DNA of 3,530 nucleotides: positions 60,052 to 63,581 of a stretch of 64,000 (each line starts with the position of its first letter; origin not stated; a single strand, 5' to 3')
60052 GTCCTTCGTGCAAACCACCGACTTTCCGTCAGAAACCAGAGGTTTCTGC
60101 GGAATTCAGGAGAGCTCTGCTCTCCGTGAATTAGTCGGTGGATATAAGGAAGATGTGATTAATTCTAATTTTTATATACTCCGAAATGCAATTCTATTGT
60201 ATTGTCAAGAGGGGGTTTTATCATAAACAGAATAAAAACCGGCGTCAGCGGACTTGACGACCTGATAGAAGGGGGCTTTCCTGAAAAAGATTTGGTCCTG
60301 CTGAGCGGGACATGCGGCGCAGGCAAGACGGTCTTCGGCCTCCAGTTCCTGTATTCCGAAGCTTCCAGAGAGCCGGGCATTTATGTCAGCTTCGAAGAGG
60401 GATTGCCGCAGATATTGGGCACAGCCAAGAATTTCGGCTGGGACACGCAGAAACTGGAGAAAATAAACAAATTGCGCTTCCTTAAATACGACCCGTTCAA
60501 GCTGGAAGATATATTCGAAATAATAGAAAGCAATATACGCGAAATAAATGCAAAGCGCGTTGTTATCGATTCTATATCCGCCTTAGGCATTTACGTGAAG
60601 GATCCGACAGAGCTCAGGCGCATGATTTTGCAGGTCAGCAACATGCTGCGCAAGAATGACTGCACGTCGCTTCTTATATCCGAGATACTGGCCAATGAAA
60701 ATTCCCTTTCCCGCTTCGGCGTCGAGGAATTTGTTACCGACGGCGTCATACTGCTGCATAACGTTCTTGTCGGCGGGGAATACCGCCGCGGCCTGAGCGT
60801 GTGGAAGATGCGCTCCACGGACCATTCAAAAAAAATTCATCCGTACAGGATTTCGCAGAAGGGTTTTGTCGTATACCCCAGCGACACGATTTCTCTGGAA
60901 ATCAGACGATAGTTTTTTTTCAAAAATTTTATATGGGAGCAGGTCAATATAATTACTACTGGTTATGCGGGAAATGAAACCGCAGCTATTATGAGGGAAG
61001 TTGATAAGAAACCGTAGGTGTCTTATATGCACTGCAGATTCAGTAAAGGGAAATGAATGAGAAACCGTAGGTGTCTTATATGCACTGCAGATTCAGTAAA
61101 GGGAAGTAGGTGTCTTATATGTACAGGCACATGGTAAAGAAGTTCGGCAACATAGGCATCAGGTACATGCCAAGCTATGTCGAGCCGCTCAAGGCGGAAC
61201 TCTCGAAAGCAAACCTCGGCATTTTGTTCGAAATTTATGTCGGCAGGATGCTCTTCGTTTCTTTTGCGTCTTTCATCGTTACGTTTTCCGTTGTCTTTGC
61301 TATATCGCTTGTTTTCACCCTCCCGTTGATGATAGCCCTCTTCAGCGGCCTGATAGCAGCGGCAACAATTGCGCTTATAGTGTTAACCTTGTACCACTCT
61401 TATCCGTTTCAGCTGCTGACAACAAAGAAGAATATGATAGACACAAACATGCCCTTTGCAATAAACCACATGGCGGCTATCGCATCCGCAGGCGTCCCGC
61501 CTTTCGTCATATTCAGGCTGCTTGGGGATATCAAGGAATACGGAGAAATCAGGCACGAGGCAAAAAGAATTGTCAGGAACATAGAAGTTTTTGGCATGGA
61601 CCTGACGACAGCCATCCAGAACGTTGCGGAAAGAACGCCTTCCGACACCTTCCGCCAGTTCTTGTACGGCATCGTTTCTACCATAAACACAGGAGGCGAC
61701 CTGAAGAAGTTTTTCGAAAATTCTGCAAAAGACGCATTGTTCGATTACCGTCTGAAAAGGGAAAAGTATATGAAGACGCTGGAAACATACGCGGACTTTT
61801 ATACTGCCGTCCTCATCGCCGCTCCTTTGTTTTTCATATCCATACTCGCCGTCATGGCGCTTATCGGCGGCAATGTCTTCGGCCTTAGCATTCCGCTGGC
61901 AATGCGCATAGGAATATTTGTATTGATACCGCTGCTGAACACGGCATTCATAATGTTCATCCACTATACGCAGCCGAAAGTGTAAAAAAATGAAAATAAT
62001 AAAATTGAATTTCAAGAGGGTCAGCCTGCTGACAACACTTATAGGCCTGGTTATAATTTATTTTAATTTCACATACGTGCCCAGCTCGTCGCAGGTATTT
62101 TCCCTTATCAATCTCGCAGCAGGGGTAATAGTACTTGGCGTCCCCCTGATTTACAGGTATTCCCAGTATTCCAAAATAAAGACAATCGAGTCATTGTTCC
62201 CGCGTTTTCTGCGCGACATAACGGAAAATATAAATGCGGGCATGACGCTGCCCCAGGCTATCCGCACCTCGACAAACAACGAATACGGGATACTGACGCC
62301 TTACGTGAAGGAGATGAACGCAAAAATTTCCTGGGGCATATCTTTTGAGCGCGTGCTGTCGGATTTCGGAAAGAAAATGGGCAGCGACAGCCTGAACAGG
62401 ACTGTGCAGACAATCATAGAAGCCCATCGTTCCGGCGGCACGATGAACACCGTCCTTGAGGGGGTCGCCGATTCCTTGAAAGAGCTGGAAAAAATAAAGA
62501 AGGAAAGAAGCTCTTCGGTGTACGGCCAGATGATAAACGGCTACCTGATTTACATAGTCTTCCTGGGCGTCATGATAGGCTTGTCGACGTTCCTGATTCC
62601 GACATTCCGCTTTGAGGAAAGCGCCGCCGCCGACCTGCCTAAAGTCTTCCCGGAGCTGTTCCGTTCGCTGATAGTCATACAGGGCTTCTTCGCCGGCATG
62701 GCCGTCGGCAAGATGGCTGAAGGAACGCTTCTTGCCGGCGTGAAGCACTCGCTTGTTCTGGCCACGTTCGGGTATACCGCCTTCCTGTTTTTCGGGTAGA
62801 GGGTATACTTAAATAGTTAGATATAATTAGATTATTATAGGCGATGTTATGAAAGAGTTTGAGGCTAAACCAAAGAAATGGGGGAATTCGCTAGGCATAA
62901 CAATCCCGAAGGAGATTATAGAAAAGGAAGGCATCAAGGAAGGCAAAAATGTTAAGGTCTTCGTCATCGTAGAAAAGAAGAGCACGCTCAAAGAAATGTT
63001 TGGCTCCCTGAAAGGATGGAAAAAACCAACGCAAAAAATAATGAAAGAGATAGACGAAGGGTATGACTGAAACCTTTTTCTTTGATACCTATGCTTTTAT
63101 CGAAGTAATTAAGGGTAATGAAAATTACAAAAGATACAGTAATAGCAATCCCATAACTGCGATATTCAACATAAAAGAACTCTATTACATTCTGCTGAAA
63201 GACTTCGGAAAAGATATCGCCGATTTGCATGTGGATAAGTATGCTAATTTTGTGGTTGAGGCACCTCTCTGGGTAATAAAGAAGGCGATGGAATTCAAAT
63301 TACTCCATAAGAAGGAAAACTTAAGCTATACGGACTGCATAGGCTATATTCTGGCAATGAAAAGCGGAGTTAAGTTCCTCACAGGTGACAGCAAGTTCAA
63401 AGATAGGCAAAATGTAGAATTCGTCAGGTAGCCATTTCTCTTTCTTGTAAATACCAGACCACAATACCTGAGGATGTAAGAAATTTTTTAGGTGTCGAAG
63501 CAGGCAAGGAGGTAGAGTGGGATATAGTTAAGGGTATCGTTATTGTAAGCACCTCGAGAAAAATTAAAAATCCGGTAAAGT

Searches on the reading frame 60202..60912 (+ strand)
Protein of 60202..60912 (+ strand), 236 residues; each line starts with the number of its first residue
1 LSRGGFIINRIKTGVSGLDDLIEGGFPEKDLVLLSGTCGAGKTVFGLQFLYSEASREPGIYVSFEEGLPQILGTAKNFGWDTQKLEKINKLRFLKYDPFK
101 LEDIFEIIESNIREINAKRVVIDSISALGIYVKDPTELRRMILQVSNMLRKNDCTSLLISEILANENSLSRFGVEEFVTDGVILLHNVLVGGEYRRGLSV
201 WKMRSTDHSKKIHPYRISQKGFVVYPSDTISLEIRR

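Call 13: find_encoding_contigs(protein=window:60202-60912:+, flank=3000, max_places=10)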
Protein window:60202-60912:+ (236 aa): 2 contigs read that carry it; 2 places shown.
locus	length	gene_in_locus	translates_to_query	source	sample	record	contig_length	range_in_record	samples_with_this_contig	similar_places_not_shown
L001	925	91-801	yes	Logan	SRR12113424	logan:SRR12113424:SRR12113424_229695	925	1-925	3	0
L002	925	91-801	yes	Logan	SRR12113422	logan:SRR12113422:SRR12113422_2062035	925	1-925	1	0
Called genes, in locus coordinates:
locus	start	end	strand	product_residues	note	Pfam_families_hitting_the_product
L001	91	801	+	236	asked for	PF13481:AAA_25, PF06745:ATPase, PF23442:DUF7125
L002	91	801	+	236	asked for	PF13481:AAA_25, PF06745:ATPase, PF23442:DUF7125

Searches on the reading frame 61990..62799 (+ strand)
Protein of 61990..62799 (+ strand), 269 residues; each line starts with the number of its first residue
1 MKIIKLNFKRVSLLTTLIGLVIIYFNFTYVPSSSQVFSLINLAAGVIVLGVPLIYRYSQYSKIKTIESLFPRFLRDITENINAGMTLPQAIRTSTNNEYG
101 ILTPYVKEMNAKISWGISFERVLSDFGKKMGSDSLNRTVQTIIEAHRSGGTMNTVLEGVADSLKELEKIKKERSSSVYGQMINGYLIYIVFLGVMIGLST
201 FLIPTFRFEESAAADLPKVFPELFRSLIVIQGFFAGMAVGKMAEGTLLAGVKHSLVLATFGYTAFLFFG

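Call 50: find_encoding_contigs(protein=window:61990-62799:+, flank=10000, max_places=3)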
Protein window:61990-62799:+ (269 aa): 3 contigs read that carry it; 3 places shown.
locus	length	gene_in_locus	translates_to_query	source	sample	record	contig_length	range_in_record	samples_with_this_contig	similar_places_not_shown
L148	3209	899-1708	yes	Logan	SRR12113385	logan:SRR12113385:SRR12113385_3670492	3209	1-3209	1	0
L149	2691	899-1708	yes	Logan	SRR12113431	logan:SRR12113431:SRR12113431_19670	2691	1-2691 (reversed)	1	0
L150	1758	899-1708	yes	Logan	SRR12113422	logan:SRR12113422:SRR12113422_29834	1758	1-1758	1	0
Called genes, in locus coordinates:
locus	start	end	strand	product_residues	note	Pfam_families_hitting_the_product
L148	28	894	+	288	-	PF00482:T2SSF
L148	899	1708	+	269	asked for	PF00482:T2SSF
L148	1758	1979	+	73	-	PF04014:MazE_antitoxin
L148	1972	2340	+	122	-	PF01850:PIN (weak)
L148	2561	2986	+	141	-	PF01850:PIN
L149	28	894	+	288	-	PF00482:T2SSF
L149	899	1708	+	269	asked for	PF00482:T2SSF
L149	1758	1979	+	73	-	PF04014:MazE_antitoxin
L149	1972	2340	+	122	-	PF01850:PIN (weak)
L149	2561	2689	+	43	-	?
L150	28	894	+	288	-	PF00482:T2SSF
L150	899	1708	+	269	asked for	PF00482:T2SSF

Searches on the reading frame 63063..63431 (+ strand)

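Call 60: search_protein_families(library=pfam, proteins=[window:63063-63431:+], max_evalue=0.001)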
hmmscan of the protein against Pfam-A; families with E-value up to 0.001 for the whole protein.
window:63063-63431:+ (122 aa): 1 family
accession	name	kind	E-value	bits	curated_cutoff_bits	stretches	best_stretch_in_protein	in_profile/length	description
PF01850.27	PIN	-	4.7e-06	27.7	23.6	1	6-114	2-116/120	PIN domain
